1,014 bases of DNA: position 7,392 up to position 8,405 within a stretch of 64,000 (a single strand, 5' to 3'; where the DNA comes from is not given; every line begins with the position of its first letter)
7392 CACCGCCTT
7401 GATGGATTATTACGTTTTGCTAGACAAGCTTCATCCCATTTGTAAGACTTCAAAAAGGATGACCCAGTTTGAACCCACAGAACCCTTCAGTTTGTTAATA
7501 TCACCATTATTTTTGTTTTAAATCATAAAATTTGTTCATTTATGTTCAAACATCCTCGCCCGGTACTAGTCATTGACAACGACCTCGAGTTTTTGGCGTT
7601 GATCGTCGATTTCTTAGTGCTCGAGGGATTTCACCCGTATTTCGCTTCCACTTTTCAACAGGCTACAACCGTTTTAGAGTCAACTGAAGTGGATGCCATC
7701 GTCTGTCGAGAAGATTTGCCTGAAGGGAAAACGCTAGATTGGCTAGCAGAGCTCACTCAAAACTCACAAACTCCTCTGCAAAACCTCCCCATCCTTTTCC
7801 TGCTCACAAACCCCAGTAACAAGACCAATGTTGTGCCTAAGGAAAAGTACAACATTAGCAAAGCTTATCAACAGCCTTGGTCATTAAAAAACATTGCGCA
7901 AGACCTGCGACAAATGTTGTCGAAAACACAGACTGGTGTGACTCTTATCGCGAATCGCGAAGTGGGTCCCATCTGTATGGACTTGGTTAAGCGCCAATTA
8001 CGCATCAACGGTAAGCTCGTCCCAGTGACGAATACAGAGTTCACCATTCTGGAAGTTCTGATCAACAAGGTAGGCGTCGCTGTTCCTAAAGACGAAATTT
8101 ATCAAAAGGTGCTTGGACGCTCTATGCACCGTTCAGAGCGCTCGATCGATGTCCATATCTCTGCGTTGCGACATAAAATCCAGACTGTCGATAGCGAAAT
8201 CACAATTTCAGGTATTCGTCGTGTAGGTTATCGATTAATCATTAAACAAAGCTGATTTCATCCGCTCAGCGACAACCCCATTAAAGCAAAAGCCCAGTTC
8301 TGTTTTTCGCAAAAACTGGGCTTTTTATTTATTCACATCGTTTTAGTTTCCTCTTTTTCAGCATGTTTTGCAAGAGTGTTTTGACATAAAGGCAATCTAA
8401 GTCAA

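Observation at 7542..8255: Orphan OmpR-family regulator with Arg in place of the phospho-acceptor Asp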

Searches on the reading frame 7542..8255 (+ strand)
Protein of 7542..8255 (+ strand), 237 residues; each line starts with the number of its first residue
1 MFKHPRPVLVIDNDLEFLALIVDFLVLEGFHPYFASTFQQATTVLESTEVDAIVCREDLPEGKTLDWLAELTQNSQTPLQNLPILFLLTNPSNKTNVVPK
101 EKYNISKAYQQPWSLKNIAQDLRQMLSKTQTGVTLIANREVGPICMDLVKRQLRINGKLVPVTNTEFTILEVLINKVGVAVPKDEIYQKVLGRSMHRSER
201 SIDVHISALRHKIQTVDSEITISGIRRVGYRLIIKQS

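Call 5: search_protein_families(library=pfam, proteins=[window:7542-8255:+], max_evalue=0.01)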
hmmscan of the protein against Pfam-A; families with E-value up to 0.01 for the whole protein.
window:7542-8255:+ (237 aa): 2 families
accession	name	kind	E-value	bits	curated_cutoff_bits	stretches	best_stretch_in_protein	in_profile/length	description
PF00486.34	Trans_reg_C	-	9.4e-17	61.3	26.2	1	158-232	2-77/77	Transcriptional regulatory protein, C terminal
PF00072.30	Response_reg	-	0.00021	21.9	30.2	1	8-97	1-85/111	Response regulator receiver domain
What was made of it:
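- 7542..8255 (+): Gene for the 237-aa OmpR/PhoB-type regulator with a pseudo-receiver (aspartate-less) N-terminal domain. Pfam call 5.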

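Call 6: search_solved_structures(query=window:7542-8252:+, max_evalue=0.01, show_alignments=4)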
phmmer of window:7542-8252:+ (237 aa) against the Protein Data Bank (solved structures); distinct sequences matched with E-value up to 0.01: 53.
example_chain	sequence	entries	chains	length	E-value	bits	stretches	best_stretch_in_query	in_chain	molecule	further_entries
1ys6_A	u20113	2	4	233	1.8e-10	44.2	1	5-232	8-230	Transcriptional regulatory protein prrA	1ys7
2oqr_A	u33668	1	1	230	1.9e-09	40.9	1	8-232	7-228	Sensory transduction protein regX3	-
4uht_A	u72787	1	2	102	7.6e-09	38.9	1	140-232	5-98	TRANSCRIPTIONAL REGULATORY PROTEIN CPXR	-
4b09_A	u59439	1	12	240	8.2e-09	38.8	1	6-231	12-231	TRANSCRIPTIONAL REGULATORY PROTEIN BAER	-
7e1b_A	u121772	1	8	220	1.2e-08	38.3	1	49-232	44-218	DNA-binding response regulator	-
2naz_A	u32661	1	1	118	4.3e-08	36.4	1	141-234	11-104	Transcriptional regulatory protein RstA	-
9ji3_J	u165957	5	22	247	5.6e-08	36.1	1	7-232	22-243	DNA-binding response regulator | Possible two component system response transcriptional positive regulator PhoP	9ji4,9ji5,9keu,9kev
3r0j_A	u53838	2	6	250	5.9e-08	36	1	7-232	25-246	POSSIBLE TWO COMPONENT SYSTEM RESPONSE TRANSCRIPTIONAL POSITIVE REGULATOR PHOP | Response regulator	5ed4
2gwr_A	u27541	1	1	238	9e-08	35.4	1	7-231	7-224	DNA-binding response regulator mtrA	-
6zwt_A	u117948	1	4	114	1.4e-07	34.7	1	141-218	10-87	Two-component response regulator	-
7e1d_B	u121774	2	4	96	2.5e-07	34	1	146-232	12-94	DNA-binding response regulator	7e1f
7lz9_A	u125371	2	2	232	2.7e-07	33.8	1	8-232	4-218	Putative two-component system response regulator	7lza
7e92_A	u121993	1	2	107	3.1e-07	33.7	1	146-232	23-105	DNA-binding response regulator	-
2jzy_A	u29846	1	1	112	8.3e-07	32.2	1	142-236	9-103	Transcriptional regulatory protein PcoR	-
3q9v_A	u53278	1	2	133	9.2e-07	32.1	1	139-232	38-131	DNA-binding response regulator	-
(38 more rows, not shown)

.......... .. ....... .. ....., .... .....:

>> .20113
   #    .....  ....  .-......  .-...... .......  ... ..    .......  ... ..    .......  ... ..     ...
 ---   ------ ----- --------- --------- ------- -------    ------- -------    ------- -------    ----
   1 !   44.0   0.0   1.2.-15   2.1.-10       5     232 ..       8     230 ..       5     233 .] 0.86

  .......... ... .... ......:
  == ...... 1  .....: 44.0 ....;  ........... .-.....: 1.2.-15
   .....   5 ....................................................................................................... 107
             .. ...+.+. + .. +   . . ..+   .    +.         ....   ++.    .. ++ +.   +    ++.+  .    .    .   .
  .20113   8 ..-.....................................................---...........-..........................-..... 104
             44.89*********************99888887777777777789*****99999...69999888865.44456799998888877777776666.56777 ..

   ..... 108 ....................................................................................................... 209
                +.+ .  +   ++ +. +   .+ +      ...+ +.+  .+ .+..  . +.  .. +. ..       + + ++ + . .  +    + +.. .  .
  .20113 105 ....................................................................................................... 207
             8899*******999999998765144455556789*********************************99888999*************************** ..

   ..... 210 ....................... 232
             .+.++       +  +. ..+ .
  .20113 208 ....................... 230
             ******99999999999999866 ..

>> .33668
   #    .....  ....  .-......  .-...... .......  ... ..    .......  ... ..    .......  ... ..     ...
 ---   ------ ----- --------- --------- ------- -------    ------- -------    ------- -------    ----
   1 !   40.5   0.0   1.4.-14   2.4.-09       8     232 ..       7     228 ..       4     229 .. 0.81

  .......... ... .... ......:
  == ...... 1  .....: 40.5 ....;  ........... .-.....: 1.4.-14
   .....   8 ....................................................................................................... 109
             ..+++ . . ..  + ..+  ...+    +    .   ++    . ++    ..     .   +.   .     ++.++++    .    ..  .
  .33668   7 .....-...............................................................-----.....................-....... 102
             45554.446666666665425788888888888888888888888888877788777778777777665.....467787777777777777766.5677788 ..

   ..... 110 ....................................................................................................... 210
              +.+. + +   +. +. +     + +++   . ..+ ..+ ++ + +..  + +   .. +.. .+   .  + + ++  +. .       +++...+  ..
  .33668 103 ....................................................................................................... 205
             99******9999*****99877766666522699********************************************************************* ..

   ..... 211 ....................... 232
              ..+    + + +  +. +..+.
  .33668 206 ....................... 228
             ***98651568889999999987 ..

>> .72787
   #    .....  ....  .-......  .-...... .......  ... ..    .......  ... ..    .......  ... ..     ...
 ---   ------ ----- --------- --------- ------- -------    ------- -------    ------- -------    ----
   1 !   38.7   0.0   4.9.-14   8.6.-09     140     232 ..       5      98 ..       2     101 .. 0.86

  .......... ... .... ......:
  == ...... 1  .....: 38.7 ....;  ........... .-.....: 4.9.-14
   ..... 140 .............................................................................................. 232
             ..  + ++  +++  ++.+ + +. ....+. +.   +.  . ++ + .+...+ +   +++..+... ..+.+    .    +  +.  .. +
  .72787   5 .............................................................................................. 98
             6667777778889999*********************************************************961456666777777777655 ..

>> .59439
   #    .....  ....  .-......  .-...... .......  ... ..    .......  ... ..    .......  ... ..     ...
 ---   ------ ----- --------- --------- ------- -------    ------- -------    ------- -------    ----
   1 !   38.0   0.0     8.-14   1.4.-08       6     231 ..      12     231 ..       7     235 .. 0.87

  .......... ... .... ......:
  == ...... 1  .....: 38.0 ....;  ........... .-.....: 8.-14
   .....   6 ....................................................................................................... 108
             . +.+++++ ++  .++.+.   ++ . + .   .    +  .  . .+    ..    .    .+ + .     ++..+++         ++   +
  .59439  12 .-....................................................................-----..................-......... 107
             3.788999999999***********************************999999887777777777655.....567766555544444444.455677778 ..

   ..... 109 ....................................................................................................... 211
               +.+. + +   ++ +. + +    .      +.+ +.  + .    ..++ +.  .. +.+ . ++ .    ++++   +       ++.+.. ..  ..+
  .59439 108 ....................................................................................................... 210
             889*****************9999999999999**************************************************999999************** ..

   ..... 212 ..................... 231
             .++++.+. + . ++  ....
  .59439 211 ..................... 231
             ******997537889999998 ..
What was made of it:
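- Checked: HMMER alignments to PrrA and RegX3 pair '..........' with '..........' (call 6).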

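Call 7: search_protein_families(library=ncbifam, proteins=[window:7542-8255:+], max_evalue=0.01)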
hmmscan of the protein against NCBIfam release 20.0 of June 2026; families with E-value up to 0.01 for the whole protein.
window:7542-8255:+ (237 aa): 41 families (the best 25 are shown)
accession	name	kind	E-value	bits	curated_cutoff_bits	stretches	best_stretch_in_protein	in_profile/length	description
TIGR02154.1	PhoB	equivalog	1.2e-19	70.5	296.2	1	7-232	4-225/226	phosphate regulon transcriptional regulator PhoB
NF008199.0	PRK10955.1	equivalog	1.1e-18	68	341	1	8-232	4-228/232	envelope stress response regulator transcription factor CpxR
NF045944.1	ResRegRpaBCyano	equivalog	1.9e-18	66.7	330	1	9-231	1-226/229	response regulator transcription factor RpaB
NF053854.1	RespRegPhoBBctds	equivalog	5.5e-17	61.9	270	1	8-221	1-215/225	two-component system response regulator PhoB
NF040689.1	MtrAB_MtrA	equivalog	7.3e-17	61.4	300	1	8-231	1-217/219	MtrAB system response regulator MtrA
NF007928.2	PRK10643.1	equivalog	5.7e-16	58.8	330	1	8-232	3-216/216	two-component system response regulator PmrA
NF007005.1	PRK09468.1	equivalog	1.6e-15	57.2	331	1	7-230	5-229/237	osmolarity response regulator transcription factor OmpR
NF008078.0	PRK10816.1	equivalog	1.7e-15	57.1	336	1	39-232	34-220/223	two-component system response regulator PhoP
NF008296.0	PRK11083.1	equivalog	2.2e-15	56.7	273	1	7-232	5-225/228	two-component system response regulator CreB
NF012227.0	AdeR_RR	equivalog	6.4e-13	48.7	340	1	6-232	12-236/239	efflux system response regulator transcription factor AdeR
NF033117.2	vanR_ACDEGLN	exception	6.8e-13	48.7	350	1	8-231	1-224/226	VanR-ABDEGLN family response regulator transcription factor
NF012023.0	PRK15479.1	equivalog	1.1e-12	47.9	337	1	10-234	5-219/224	transcriptional regulator TctD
NF033120.0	vanR_FM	exception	1.2e-12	48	460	1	8-231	6-228/231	vancomycin resistance response regulator transcription factor, VanR-F/VanR-M family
NF007982.1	PRK10710.1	equivalog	5.6e-12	45.7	380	1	6-231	8-226/235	envelope stress response regulator BaeR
NF007977.0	PRK10701.1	equivalog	1.9e-11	43.9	330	1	118-232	112-233/241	two-component system response regulator RstA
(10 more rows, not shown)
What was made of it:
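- On CpxR (NCBIfam NF008199 equivalog): The window protein scores 68 bits (call 7).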

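Call 8: find_homologous_proteins(query=window:7542-8252:+, max_evalue=0.001)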
Query window:7542-8252:+ (237 aa): 29 proteins with E <= 0.001 among 258 candidates.
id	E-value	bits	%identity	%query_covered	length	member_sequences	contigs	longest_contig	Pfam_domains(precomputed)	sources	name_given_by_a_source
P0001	1.7e-145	500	97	100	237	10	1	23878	PF00486.35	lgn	-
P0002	7.3e-43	165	39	100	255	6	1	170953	PF00486.35,PF00072.31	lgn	-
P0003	2.0e-40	157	38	99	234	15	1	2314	PF00486.35,PF00072.31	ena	-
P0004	2.2e-40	157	39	99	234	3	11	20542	PF00486.35,PF00072.31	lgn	-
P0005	6.2e-40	155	38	99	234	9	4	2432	PF00486.35,PF00072.31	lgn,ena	-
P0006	4.9e-38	149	36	99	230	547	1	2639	PF00486.35,PF00072.31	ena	-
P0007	4.5e-37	146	36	99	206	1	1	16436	PF00486.35,PF00072.31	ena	-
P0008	9.3e-36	142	36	99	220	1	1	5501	PF00486.35,PF00072.31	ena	-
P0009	6.5e-33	132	36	99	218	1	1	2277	PF00486.35,PF00072.31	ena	-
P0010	5.1e-9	54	26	96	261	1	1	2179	PF00486.35,PF00072.31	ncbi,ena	-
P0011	1.9e-8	52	27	96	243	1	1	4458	PF00486.35,PF00072.31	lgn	-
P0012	3.1e-8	52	27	96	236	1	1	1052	PF00486.35,PF00072.31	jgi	-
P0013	3.5e-8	52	24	96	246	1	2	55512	PF00486.35,PF00072.31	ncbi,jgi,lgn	-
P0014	5.2e-8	51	25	87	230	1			PF00486.35,PF00072.31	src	-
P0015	1.4e-7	50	25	87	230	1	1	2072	PF00486.35,PF00072.31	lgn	-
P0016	2.9e-7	49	27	87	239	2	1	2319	PF00486.35,PF00072.31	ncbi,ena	-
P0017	3.2e-7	48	24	90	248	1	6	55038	PF00486.35,PF00072.31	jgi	jgi:DNA-binding response OmpR family regulator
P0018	3.5e-7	48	25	87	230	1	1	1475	PF00486.35,PF00072.31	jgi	jgi:two-component system phosphate regulon response regulator OmpR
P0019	3.7e-7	48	28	95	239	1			PF00486.35,PF00072.31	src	-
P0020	3.8e-7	48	23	87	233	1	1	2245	PF00486.35,PF00072.31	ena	-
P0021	5.7e-7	48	23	87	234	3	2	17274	PF00486.35,PF00072.31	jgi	-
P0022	9.1e-7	47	25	87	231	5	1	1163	PF00486.35,PF00072.31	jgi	-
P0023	2.0e-6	46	22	87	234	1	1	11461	PF00486.35,PF00072.31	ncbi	-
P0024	5.0e-6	44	24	95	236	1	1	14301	PF00486.35,PF00072.31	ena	-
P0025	9.1e-6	44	23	87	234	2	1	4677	PF00486.35,PF00072.31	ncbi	-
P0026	1.3e-4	40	23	87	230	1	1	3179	PF00486.35,PF00072.31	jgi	jgi:two-component system, OmpR family, phosphate regulon response regulator OmpR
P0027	1.6e-4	40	23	87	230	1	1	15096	PF00486.35,PF00072.31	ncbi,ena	-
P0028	1.7e-4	39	23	87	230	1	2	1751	PF00486.35,PF00072.31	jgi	jgi:DNA-binding response OmpR family regulator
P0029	2.8e-4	39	23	87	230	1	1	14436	PF00486.35,PF00072.31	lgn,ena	-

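Call 10: find_encoding_contigs(protein=P0002, flank=10000, max_places=3)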
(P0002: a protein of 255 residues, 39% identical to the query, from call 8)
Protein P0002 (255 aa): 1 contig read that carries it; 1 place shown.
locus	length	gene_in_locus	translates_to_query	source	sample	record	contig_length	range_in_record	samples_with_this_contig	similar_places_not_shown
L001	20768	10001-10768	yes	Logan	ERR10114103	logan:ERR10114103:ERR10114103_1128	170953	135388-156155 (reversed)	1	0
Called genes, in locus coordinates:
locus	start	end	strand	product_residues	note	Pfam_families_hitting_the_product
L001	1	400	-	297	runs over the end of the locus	PF01370:Epimerase, PF04321:RmlD_sub_bind, PF16363:GDP_Man_Dehyd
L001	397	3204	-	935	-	PF02463:SMC_N (faint), PF13191:AAA_16 (faint), PF13304:AAA_21 (faint), PF13481:AAA_25 (faint), PF13555:AAA_29 (faint), PF17760:UvrA_inter, PF17755:UvrA_DNA-bind, PF00005:ABC_tran (weak)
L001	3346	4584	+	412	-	PF07690:MFS_1, PF00083:Sugar_tr (weak), PF07690:MFS_1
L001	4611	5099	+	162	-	PF00436:SSB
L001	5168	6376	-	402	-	PF12704:MacB_PCD, PF02687:FtsX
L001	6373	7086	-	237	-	PF00005:ABC_tran, PF13304:AAA_21 (faint)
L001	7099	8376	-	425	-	PF25917:BSH_RND, PF25973:BSH_CzcB (weak), PF25876:HH_MFP_RND (faint), PF25954:Beta-barrel_RND_2, PF25990:Beta-barrel_YknX (faint), PF26002:Beta-barrel_AprE (weak), PF25989:YknX_C (weak)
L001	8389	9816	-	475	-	PF02321:OEP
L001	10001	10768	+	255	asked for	PF00072:Response_reg, PF00486:Trans_reg_C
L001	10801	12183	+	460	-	PF18225:AbfS_sensor (weak), PF00672:HAMP, PF00512:HisKA, PF02518:HATPase_c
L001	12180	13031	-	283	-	PF00459:Inositol_P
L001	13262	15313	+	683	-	PF00009:GTP_EFTU, PF01926:MMR_HSR1 (faint), PF22042:EF-G_D2, PF14492:EFG_III, PF03764:EFG_IV, PF00679:EFG_C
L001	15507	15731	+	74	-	PF09723:Zn_ribbon_8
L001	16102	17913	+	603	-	PF01336:tRNA_anti-codon, PF00152:tRNA-synt_2, PF02938:GAD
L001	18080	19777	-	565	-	PF01946:Thi4 (weak), PF00890:FAD_binding_2, PF01134:GIDA (weak), PF01266:DAO, PF01494:FAD_binding_3 (weak), PF03486:HI0933_like (faint), PF07992:Pyr_redox_2, PF12831:FAD_oxidored, +1 more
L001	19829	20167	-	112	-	PF14537:Cytochrom_c3_2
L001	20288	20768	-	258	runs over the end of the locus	PF00027:cNMP_binding (faint), PF13545:HTH_Crp_2 (weak)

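Call 11: find_encoding_contigs(protein=P0001, flank=10000, max_places=3)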
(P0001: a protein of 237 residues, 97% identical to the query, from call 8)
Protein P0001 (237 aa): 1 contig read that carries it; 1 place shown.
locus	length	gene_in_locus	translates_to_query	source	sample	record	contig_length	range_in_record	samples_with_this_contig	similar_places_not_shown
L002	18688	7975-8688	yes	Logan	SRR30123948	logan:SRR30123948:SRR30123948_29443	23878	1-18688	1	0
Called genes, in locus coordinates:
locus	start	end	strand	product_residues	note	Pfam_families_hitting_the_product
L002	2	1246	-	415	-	?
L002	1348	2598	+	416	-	PF00083:Sugar_tr (weak), PF07690:MFS_1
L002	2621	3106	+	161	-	PF00436:SSB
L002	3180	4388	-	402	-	PF12704:MacB_PCD, PF02687:FtsX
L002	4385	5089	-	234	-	PF02463:SMC_N (faint), PF00005:ABC_tran, PF13304:AAA_21 (faint)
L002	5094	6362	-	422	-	PF25917:BSH_RND, PF25973:BSH_CzcB (weak), PF25876:HH_MFP_RND, PF25954:Beta-barrel_RND_2, PF26002:Beta-barrel_AprE (weak)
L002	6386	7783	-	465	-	PF02321:OEP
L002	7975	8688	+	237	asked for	PF00486:Trans_reg_C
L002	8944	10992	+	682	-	PF00009:GTP_EFTU, PF22042:EF-G_D2, PF14492:EFG_III, PF03764:EFG_IV, PF00679:EFG_C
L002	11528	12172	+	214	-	PF04367:DUF502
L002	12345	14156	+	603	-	PF01336:tRNA_anti-codon, PF00152:tRNA-synt_2, PF02938:GAD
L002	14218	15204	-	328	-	PF08273:Zn_Ribbon_Prim, PF23639:DUF7146, PF13362:Toprim_3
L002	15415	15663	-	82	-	-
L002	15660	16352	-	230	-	PF00596:Aldolase_II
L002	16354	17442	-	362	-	PF01008:IF-2B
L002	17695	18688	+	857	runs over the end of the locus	PF13380:CoA_binding_2, PF13607:Succ_CoA_lig, PF00583:Acetyltransf_1, PF13302:Acetyltransf_3, PF13508:Acetyltransf_7 (weak)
